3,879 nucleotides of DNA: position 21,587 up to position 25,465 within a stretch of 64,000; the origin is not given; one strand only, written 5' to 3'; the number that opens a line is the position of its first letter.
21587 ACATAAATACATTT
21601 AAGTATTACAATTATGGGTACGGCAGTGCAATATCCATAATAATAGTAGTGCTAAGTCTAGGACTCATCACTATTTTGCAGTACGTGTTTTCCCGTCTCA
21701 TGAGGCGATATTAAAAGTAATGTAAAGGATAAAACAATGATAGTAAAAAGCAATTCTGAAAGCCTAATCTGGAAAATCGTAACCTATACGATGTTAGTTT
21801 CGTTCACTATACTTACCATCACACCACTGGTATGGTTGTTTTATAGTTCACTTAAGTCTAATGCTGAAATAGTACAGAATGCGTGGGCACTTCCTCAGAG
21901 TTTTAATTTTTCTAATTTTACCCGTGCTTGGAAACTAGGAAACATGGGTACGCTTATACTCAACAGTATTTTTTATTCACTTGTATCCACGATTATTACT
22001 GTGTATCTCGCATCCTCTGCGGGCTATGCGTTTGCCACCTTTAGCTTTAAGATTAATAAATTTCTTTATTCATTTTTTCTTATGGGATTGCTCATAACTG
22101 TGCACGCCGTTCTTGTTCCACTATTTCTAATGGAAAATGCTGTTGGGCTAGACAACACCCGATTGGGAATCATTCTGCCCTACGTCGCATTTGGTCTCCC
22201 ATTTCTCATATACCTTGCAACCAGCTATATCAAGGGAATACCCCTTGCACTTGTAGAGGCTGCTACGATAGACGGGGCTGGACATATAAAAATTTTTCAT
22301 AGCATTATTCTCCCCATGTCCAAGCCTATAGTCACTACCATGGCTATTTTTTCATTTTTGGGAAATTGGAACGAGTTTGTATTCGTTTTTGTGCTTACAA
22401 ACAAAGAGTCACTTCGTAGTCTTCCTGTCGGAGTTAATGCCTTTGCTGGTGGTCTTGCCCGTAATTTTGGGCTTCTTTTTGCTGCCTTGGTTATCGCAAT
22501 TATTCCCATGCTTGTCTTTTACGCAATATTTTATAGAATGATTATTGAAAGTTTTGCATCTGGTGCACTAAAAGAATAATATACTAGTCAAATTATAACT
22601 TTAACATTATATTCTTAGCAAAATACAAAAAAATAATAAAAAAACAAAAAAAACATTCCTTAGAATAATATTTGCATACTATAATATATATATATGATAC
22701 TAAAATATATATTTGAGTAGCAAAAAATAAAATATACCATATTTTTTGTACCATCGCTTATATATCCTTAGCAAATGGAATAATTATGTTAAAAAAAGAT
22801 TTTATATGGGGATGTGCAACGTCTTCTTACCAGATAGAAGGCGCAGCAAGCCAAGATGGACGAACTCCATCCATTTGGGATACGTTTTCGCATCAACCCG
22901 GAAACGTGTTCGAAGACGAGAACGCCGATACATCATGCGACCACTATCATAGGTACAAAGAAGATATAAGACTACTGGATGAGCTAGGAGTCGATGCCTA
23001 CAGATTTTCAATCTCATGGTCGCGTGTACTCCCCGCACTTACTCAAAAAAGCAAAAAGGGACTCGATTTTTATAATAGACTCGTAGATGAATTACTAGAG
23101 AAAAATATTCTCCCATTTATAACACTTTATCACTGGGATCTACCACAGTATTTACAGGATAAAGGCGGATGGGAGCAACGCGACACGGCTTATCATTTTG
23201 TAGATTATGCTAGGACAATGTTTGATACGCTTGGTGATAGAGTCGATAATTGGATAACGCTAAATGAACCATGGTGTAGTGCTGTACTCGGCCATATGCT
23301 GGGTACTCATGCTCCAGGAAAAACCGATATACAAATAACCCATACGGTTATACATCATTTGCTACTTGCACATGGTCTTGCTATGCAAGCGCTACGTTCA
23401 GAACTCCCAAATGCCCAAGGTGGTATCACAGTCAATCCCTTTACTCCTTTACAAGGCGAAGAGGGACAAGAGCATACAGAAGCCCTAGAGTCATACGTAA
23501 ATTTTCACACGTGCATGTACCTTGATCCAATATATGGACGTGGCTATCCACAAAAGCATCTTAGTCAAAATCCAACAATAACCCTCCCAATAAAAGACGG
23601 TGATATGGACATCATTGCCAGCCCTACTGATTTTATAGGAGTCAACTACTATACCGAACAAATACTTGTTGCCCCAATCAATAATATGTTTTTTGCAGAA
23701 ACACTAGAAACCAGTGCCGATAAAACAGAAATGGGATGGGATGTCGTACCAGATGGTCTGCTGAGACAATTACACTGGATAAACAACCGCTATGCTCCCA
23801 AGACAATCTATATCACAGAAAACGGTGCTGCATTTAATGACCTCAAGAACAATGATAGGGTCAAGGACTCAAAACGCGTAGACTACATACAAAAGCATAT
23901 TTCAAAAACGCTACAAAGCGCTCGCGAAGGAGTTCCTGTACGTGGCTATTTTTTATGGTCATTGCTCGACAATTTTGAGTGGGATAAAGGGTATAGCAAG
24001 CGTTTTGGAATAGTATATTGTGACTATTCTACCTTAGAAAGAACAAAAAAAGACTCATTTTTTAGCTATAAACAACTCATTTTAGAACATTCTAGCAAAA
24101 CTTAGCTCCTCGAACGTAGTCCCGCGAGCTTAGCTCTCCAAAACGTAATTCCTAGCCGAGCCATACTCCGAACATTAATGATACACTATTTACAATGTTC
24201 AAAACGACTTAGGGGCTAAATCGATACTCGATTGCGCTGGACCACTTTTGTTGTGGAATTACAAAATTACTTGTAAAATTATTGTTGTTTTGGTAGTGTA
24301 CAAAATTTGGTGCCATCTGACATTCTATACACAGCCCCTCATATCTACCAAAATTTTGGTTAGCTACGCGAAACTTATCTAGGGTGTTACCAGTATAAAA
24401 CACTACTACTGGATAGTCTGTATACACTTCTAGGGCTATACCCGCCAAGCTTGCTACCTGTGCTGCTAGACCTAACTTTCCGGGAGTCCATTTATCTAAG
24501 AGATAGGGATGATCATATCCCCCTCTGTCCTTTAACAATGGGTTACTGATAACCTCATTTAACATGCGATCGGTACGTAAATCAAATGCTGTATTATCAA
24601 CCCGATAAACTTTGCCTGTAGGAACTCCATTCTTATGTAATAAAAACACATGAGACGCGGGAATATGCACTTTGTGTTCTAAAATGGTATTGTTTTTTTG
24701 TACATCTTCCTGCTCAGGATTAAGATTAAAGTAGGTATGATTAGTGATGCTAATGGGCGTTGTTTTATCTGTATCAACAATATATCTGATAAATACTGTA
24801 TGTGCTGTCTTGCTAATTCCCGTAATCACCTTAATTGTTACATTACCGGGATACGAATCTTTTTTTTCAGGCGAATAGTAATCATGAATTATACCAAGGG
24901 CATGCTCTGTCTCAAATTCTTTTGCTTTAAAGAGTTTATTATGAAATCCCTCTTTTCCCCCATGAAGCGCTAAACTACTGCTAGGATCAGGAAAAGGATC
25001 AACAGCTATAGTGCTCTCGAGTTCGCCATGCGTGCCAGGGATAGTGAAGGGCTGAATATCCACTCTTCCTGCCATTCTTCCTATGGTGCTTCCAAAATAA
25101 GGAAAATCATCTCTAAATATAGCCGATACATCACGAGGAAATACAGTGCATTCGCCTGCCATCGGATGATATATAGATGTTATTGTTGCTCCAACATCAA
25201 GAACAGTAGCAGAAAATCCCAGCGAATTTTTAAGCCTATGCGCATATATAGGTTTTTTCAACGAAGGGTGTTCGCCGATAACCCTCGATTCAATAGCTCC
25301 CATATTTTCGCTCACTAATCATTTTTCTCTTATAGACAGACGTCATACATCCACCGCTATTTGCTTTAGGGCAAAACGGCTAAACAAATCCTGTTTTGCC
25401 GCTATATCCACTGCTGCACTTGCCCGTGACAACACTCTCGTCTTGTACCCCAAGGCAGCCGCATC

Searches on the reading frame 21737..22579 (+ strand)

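Call 16: search_protein_families(library=ncbifam, proteins=[window:21737-22579:+], max_evalue=0.00001)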
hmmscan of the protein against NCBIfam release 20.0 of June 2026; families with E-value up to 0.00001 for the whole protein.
window:21737-22579:+ (280 aa): 8 families
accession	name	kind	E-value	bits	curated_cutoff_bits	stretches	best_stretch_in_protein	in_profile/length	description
NF040932.1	ABC_arch_GlcU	equivalog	8.1e-34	117.5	340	1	14-271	3-262/272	glucose ABC transporter permease GlcU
NF008231.0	PRK10998.1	equivalog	4.5e-19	69.1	261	1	14-279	14-295/296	maltose ABC transporter permease MalG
NF008210.0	PRK10973.1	equivalog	1.6e-18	67.4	297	1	13-271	9-274/281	sn-glycerol-3-phosphate ABC transporter permease UgpE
NF008232.0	PRK10999.1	equivalog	5.3e-10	38.6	392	1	145-223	378-456/520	maltose ABC transporter permease MalF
NF007047.0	PRK09500.1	equivalog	3.1e-08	33.5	326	1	19-232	11-217/257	spermidine/putrescine ABC transporter permease PotC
TIGR01581.1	Mo_ABC_porter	hypoth_equivalog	6.3e-08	32.4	210.3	1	57-233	6-196/225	ABC transporter permease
NF011624.0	PRK15050.1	equivalog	1.8e-07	30.6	247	1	24-272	36-288/297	2-aminoethylphosphonate ABC transporter permease subunit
NF007852.0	PRK10561.1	equivalog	7.1e-06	26.1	335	1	155-202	173-218/295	sn-glycerol-3-phosphate ABC transporter permease UgpA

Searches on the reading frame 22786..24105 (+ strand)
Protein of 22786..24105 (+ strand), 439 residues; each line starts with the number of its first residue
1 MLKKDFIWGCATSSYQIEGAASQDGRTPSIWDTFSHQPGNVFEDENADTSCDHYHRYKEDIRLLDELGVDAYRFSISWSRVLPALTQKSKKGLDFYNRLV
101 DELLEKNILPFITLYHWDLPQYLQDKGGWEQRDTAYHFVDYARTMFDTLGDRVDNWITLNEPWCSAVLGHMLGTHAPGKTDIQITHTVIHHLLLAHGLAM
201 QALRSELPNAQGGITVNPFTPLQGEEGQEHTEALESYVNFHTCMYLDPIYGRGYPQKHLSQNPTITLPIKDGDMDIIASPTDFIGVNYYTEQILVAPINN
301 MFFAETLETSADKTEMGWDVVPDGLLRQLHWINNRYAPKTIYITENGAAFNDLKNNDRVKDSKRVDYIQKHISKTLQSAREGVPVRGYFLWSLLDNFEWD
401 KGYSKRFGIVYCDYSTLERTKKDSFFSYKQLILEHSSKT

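Call 16: search_protein_families(library=ncbifam, proteins=[window:22786-24105:+], max_evalue=0.00001)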
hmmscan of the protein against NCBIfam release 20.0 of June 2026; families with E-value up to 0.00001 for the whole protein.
window:22786-24105:+ (439 aa): 8 families
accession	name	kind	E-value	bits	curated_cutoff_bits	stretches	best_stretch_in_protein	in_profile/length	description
TIGR03356.1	BGL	equivalog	1.2e-176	587.8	478.5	1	3-428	2-427/427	GH1 family beta-glucosidase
NF010036.0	PRK13511.1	subfamily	9.5e-94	314.6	610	2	2-294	5-304/469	6-phospho-beta-galactosidase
TIGR01233.1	lacG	equivalog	8.5e-76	255.7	561.2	2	2-295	4-304/472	6-phospho-beta-galactosidase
NF007154.0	PRK09589.1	subfamily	1.6e-54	185.4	624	1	2-434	4-471/476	6-phospho-beta-glucosidase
NF007356.0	PRK09852.1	subfamily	2.3e-53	181.6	623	1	3-433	5-467/474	6-phospho-beta-glucosidase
NF011589.0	PRK15014.1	subfamily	2.5e-51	175.4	686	1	2-434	6-472/477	6-phospho-beta-glucosidase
NF007158.0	PRK09593.1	subfamily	3.1e-51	174.6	639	1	2-433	6-471/478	6-phospho-beta-glucosidase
NF041004.1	Beta_gal_BgaS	equivalog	2.9e-48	164.6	475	2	89-432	124-463/479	beta-galactosidase BgaS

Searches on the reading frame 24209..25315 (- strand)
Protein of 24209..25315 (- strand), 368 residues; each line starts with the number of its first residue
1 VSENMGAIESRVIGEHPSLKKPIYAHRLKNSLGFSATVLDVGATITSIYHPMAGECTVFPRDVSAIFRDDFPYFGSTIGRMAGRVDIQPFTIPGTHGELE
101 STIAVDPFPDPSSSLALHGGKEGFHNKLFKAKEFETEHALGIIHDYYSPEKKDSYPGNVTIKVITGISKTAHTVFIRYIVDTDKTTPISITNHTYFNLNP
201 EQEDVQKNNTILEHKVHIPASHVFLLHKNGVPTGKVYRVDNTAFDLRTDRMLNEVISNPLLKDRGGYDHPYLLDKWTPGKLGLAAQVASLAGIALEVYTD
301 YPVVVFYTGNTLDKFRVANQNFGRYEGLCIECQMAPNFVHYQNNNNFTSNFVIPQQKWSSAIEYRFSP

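Call 16: search_protein_families(library=ncbifam, proteins=[window:24209-25315:-], max_evalue=0.00001)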
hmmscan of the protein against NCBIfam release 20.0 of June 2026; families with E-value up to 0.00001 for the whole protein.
window:24209-25315:- (368 aa): 2 families
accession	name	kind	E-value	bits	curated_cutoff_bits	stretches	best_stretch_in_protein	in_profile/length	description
TIGR02636.1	galM_Leloir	equivalog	7.4e-57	192.9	397.65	1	26-367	7-336/336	galactose-1-epimerase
NF008277.0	PRK11055.1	subfamily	1.9e-51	175.3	240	1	23-367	16-347/349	galactose-1-epimerase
